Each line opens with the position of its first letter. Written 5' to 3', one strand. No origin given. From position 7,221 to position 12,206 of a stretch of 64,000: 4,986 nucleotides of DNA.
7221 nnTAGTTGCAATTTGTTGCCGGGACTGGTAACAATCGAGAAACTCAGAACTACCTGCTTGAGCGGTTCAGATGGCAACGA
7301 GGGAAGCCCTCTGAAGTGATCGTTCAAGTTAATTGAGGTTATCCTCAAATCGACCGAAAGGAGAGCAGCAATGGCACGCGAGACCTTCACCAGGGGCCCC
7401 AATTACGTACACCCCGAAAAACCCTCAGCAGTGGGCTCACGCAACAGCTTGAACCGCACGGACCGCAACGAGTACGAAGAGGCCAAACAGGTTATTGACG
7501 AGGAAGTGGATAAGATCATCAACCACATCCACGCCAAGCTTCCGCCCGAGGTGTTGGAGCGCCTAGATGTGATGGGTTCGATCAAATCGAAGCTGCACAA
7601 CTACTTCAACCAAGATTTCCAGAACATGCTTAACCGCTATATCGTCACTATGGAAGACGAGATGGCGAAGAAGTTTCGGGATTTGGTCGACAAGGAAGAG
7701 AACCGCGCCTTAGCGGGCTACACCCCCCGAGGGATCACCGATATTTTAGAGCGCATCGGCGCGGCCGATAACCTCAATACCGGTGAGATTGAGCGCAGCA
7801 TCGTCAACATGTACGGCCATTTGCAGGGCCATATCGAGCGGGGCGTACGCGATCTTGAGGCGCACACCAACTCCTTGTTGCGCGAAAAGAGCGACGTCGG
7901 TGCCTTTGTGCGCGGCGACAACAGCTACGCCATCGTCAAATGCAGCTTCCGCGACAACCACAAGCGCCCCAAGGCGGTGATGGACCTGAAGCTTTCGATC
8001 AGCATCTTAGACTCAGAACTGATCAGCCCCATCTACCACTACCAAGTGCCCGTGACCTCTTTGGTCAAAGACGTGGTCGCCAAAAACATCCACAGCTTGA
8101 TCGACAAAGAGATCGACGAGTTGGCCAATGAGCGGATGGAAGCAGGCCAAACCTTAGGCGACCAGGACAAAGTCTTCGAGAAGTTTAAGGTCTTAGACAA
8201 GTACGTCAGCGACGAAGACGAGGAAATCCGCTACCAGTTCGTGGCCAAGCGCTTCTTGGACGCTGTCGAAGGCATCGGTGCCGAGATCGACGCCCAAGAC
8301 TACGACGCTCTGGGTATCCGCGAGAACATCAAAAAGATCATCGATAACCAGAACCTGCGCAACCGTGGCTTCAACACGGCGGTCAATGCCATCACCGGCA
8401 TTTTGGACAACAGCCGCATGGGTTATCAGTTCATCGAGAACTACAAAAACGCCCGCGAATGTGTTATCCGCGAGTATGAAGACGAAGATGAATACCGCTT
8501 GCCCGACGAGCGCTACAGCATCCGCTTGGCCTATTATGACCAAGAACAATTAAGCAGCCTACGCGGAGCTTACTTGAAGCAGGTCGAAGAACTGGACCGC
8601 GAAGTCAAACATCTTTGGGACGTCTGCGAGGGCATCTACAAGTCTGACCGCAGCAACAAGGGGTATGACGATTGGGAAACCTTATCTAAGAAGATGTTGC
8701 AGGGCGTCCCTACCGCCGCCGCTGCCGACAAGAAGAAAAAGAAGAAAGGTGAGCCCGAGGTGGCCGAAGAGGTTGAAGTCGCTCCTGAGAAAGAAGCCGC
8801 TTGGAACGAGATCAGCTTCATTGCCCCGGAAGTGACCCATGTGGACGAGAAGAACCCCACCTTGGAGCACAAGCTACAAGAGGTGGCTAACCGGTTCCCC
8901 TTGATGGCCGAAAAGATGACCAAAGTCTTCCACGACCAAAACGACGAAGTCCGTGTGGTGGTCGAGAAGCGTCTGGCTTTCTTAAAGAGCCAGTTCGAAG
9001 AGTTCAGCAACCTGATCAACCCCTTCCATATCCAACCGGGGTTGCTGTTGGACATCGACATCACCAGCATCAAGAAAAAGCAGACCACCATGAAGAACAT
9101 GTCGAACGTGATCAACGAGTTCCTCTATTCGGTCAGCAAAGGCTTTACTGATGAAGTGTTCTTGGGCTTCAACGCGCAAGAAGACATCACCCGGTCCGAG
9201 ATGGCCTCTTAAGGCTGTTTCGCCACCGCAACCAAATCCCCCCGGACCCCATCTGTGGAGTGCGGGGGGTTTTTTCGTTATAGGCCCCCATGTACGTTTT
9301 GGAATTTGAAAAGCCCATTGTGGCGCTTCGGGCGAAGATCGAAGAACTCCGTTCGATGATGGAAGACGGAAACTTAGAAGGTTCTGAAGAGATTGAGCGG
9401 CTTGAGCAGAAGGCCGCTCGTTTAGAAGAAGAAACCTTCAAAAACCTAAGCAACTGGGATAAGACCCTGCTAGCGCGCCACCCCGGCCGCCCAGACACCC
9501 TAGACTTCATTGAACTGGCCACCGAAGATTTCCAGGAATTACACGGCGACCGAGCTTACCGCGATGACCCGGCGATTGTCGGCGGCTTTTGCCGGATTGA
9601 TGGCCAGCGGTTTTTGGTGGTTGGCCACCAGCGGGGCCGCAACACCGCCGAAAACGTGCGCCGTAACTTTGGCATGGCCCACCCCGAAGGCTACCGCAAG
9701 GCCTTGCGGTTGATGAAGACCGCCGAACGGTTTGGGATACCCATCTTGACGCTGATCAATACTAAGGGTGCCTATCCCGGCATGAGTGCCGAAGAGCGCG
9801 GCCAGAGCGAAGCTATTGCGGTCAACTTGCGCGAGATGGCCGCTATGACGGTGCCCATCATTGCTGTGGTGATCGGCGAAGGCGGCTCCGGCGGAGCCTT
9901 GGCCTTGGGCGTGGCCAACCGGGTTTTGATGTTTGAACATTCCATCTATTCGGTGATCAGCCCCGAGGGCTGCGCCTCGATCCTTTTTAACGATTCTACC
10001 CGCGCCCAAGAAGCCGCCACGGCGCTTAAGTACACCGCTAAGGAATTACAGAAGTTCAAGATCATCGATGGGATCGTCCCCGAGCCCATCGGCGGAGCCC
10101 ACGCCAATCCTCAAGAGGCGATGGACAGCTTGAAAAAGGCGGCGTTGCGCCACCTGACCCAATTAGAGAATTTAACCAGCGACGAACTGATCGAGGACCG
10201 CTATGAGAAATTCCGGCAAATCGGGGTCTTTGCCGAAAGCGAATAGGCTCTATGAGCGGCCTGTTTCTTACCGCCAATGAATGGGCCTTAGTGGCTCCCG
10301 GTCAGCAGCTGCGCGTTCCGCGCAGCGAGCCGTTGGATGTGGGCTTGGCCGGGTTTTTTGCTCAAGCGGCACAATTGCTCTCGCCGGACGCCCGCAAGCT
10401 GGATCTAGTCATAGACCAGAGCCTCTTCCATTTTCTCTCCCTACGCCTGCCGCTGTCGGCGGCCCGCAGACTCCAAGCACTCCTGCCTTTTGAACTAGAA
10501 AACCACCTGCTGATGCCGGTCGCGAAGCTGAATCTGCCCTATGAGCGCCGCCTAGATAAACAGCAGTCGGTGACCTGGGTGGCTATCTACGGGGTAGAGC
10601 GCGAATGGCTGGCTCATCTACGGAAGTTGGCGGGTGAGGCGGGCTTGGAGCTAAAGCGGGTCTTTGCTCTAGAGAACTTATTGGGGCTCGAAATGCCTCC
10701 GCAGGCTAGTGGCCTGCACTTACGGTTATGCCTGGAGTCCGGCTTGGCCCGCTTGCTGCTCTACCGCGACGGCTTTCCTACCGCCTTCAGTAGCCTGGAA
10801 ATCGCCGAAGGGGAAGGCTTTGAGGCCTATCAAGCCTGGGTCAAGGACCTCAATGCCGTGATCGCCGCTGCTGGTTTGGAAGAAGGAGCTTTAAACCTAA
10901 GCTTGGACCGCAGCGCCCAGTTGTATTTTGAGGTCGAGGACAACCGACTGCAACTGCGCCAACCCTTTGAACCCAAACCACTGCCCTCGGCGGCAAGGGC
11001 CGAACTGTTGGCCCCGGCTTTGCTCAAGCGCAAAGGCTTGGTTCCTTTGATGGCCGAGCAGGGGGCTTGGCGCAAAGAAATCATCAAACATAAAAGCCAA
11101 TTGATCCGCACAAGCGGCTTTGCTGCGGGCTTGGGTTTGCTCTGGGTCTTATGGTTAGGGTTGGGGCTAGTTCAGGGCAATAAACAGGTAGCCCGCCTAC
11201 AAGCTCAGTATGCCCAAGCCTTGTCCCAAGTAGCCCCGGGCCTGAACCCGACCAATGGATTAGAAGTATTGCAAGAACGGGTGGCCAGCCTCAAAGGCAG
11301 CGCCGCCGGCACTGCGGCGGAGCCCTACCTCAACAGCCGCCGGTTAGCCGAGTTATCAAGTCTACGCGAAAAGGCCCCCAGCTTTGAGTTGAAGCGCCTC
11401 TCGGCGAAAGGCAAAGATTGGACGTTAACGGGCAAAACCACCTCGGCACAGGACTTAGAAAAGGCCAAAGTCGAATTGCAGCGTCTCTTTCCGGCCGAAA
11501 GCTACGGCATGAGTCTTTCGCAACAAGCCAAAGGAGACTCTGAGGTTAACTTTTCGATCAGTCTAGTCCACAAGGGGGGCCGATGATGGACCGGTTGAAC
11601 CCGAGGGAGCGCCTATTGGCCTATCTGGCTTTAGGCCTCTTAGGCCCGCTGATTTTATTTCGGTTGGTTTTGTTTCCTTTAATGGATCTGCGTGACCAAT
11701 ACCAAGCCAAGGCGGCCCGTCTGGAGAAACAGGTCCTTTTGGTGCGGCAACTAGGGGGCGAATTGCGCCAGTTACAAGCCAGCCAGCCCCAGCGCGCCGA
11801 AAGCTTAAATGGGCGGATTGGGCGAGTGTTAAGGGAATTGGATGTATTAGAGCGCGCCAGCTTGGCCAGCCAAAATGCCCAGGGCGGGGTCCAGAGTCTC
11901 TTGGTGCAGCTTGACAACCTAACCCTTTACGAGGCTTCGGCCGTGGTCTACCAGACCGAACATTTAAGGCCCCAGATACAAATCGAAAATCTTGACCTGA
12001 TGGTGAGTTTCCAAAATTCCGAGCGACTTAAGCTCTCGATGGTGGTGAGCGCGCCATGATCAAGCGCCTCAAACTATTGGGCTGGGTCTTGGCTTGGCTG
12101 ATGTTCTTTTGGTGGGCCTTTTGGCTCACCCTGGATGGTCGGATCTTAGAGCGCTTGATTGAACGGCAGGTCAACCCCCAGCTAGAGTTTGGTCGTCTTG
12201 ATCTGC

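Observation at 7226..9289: Stand-alone 613-aa acidic coiled-coil protein that looks highly expressed, with its own promoter and terminator and no recognisable domain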

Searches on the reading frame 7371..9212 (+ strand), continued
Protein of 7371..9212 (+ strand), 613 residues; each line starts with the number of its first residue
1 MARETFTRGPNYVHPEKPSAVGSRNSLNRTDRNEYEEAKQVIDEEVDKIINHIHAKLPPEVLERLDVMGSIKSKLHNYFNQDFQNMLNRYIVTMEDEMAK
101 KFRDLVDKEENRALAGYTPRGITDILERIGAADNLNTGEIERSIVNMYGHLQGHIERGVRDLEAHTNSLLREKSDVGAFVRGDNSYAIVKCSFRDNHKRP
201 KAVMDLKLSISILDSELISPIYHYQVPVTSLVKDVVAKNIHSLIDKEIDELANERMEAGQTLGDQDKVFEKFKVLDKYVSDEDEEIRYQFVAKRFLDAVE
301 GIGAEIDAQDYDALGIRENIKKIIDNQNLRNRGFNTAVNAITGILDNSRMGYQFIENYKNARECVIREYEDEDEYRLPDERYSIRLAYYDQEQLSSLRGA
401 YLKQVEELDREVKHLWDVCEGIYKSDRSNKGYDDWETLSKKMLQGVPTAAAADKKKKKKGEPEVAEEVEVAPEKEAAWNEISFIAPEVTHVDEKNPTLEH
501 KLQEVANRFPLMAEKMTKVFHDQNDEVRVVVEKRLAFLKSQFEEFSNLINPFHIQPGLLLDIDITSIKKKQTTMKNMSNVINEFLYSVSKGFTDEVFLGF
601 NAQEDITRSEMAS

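Call 62: search_protein_families(library=ncbifam, proteins=[L030:13072-15705:+, L079:13212-15845:+, L024:7290-9890:+, L030:12066-13034:+, L079:12142-13194:+, L024:6250-7290:+], max_evalue=0.01)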
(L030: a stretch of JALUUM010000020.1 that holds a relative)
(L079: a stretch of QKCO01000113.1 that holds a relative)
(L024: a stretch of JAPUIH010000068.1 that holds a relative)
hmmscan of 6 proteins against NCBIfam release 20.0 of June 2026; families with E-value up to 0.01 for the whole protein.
L030:13072-15705:+ (878 aa): 9 families
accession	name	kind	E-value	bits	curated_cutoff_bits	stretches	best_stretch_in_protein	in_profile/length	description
TIGR01828.1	pyru_phos_dikin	equivalog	2.7e-205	684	843.45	1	3-874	2-865/865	pyruvate, phosphate dikinase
NF004531.0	PRK05878.1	equivalog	1.4e-38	132.8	456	1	216-454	192-430/534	pyruvate, phosphate dikinase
NF005057.0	PRK06464.1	equivalog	1e-33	116.4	598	1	266-872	282-788/798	phosphoenolpyruvate synthase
TIGR01418.1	PEP_synth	equivalog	7.7e-33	113.8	739.75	1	266-871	276-781/784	pyruvate, water dikinase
TIGR01417.1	PTS_I_fam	equivalog_domain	9.9e-28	96.9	341.7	1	650-876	348-543/565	phosphoenolpyruvate--protein phosphotransferase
NF008382.0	PRK11177.1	equivalog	2.4e-21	76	824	1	650-870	349-538/575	phosphoenolpyruvate-protein phosphotransferase PtsI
NF008283.0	PRK11061.1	equivalog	2e-15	56.1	583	1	649-785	513-633/748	phosphoenolpyruvate--protein phosphotransferase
NF052631.1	prodigiosin_PigC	equivalog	0.00016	19.7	1300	1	369-480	776-879/883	prodigiosin ligase PigC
NF004878.0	PRK06241.1-3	subfamily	0.0099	14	945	0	366-452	779-860/891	phosphoenolpyruvate synthase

L079:13212-15845:+ (878 aa): 7 families
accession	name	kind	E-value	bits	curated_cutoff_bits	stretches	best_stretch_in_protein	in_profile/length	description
TIGR01828.1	pyru_phos_dikin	equivalog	8.3e-194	646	843.45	1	21-873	16-865/865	pyruvate, phosphate dikinase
NF004531.0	PRK05878.1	equivalog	1.2e-38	133.1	456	1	216-454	192-430/534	pyruvate, phosphate dikinase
NF005057.0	PRK06464.1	equivalog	7.1e-35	120.3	598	2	649-873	597-790/798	phosphoenolpyruvate synthase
TIGR01418.1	PEP_synth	equivalog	5.7e-31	107.6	739.75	2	648-872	590-783/784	pyruvate, water dikinase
TIGR01417.1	PTS_I_fam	equivalog_domain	8.2e-29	100.4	341.7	2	647-868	346-536/565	phosphoenolpyruvate--protein phosphotransferase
NF008382.0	PRK11177.1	equivalog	4.4e-24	85.1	824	1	649-863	349-532/575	phosphoenolpyruvate-protein phosphotransferase PtsI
NF008283.0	PRK11061.1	equivalog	8e-15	54.1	583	1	648-858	513-693/748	phosphoenolpyruvate--protein phosphotransferase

L024:7290-9890:+ (867 aa): 10 families
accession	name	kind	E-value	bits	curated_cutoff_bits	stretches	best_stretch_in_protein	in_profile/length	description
TIGR01828.1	pyru_phos_dikin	equivalog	3e-139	465.5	843.45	1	21-863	12-864/865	pyruvate, phosphate dikinase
NF004531.0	PRK05878.1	equivalog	9.6e-43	146.6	456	1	25-444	24-430/534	pyruvate, phosphate dikinase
NF005057.0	PRK06464.1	equivalog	2.5e-15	55.6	598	2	641-849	600-775/798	phosphoenolpyruvate synthase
TIGR01417.1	PTS_I_fam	equivalog_domain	3.2e-15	55.6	341.7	1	638-860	348-537/565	phosphoenolpyruvate--protein phosphotransferase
NF008382.0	PRK11177.1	equivalog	4e-14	52.2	824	1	638-857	349-535/575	phosphoenolpyruvate-protein phosphotransferase PtsI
TIGR01418.1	PEP_synth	equivalog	1.4e-11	43.5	739.75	1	638-839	591-759/784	pyruvate, water dikinase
NF008283.0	PRK11061.1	equivalog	8.9e-09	34.1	583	1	639-847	515-691/748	phosphoenolpyruvate--protein phosphotransferase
NF052631.1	prodigiosin_PigC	equivalog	1.7e-05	22.9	1300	1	350-447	766-858/883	prodigiosin ligase PigC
NF052632.1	undecylprod_RedH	equivalog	0.00024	19.2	1350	1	362-448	775-855/880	undecylprodigiosin ligase RedH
NF004978.0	PRK06354.1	subfamily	0.00069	18.2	462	1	369-446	484-560/590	pyruvate kinase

L030:12066-13034:+ (323 aa): 0 families

L079:12142-13194:+ (351 aa): 0 families

L024:6250-7290:+ (347 aa): 1 family
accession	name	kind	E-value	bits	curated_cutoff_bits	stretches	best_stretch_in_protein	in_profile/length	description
NF045599.1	bili_reduct_long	exception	0.0029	15.9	750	1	241-301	56-116/641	bilirubin reductase, long form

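Call 73: find_encoding_contigs(protein=window:7371-9212:+, flank=2000, max_places=3)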
Protein window:7371-9212:+ (613 aa): no gene with exactly this product is on record in the collection.

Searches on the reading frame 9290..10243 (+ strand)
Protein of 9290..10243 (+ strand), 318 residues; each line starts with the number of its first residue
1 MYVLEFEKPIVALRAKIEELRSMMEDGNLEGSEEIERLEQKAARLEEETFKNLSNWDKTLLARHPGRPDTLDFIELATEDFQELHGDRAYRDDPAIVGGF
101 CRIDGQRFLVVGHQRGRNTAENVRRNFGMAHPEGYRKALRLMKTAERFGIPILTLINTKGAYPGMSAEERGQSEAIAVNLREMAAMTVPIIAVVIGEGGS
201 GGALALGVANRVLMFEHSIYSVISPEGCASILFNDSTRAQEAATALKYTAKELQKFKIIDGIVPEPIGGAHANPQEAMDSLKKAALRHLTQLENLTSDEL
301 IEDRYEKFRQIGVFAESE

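Call 24: search_protein_families(library=pfam, proteins=[window:9290-10243:+], max_evalue=0.001)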
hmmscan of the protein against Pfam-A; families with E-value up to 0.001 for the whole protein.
window:9290-10243:+ (318 aa): 2 families
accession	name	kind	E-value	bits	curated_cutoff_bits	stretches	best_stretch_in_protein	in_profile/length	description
PF03255.19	ACCA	-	1.2e-143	478.4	23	1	4-312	2-310/310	Acetyl co-enzyme A carboxylase carboxyltransferase-like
PF01039.27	Carboxyl_trans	-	4.3e-20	72.2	22.3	1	79-252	271-430/493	Carboxyl transferase domain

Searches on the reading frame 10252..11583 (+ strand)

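Call 24: search_protein_families(library=pfam, proteins=[window:10252-11583:+], max_evalue=0.001)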
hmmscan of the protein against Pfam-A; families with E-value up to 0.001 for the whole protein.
window:10252-11583:+ (444 aa): 2 families
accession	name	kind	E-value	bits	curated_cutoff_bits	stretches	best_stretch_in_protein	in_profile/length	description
PF12693.12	GspL_C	-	2.1e-06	28.1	29.6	1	296-422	19-138/158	GspL periplasmic domain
PF05134.19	T2SSL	-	0.0002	21.2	25.5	1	44-138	43-132/231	Type II secretion system (T2SS), protein L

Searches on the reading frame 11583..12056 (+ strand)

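Call 24: search_protein_families(library=pfam, proteins=[window:11583-12056:+], max_evalue=0.001)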
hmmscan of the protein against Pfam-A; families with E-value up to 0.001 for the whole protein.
window:11583-12056:+ (158 aa): 1 family
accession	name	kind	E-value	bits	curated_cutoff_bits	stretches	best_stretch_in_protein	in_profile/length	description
PF04612.17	T2SSM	-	8.1e-06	26.6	27.8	1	4-114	10-117/160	Type II secretion system (T2SS), protein M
